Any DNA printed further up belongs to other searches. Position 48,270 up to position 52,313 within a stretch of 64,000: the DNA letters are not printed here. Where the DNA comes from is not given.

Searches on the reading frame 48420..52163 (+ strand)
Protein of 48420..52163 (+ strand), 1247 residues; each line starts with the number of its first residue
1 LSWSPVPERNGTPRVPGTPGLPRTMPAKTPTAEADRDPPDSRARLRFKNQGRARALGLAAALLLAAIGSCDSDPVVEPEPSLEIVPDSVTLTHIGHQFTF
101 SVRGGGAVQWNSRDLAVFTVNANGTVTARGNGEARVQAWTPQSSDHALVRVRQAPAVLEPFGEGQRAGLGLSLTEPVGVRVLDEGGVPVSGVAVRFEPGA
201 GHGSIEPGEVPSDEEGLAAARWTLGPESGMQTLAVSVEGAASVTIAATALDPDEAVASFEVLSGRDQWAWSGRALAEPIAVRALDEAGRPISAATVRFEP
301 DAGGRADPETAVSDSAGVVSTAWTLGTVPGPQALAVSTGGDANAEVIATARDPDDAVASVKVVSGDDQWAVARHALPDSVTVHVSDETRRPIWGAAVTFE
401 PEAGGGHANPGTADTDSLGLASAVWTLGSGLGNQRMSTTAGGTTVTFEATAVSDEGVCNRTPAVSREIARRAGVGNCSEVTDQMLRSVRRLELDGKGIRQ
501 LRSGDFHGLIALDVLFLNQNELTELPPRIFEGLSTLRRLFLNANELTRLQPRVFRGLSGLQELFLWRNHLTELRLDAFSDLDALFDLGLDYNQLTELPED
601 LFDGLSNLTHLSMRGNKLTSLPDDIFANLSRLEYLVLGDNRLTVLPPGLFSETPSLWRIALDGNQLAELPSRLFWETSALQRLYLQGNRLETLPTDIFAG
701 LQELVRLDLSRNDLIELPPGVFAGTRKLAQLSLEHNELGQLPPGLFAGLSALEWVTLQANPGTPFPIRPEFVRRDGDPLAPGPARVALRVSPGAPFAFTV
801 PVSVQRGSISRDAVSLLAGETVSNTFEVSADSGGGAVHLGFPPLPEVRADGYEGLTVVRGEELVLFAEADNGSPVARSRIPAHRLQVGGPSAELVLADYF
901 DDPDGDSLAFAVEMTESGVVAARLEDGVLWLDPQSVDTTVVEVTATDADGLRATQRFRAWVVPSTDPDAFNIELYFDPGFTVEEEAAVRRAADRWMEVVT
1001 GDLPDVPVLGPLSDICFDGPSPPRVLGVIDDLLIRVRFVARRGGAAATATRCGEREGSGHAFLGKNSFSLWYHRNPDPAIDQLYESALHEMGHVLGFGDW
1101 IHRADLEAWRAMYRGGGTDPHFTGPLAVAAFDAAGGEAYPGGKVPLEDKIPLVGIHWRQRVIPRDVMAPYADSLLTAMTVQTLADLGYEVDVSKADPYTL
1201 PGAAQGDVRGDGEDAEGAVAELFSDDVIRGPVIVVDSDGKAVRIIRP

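Call 10: search_protein_families(library=pfam, max_evalue=0.01, proteins=[window:48420-52163:+])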
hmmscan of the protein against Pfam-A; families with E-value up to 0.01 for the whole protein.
window:48420-52163:+ (1247 aa): 11 families
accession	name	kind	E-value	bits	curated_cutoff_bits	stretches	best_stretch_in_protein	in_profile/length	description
PF13855.12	LRR_8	-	8.4e-74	243.7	27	7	606-666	1-61/61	Leucine rich repeat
PF12799.13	LRR_4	-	5.5e-18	65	27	4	680-715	3-40/44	Leucine Rich repeats (2 copies)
PF00560.39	LRR_1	-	7.3e-14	49.4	20.6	0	607-629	1-23/23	Leucine Rich Repeat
PF13306.12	LRR_5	-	6.3e-13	49.2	27.7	2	524-653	2-123/127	BspA type Leucine rich repeat region (6 copies)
PF02369.22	Big_1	-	2.6e-12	47.1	34.9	2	365-426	6-67/93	Bacterial Ig-like domain (group 1)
PF23598.1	LRR_14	-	2.2e-10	40.3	40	2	574-641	39-105/353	Leucine-rich repeat region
PF14580.12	LRR_9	-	5.8e-08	32.9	30.5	1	483-596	14-127/175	Leucine-rich repeat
PF17789.7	MG4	-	7e-07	29.8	24.7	0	279-324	18-61/95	Macroglobulin domain MG4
PF09134.16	Invasin_D3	-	2.3e-06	28.4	33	1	176-246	23-94/98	Invasin, domain 3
PF01457.22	Peptidase_M8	-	0.00014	21.1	21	1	1014-1196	146-333/529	Leishmanolysin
PF02368.24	Big_2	-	0.0045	17.3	22.8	1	98-139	26-67/79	Bacterial Ig-like domain (group 2)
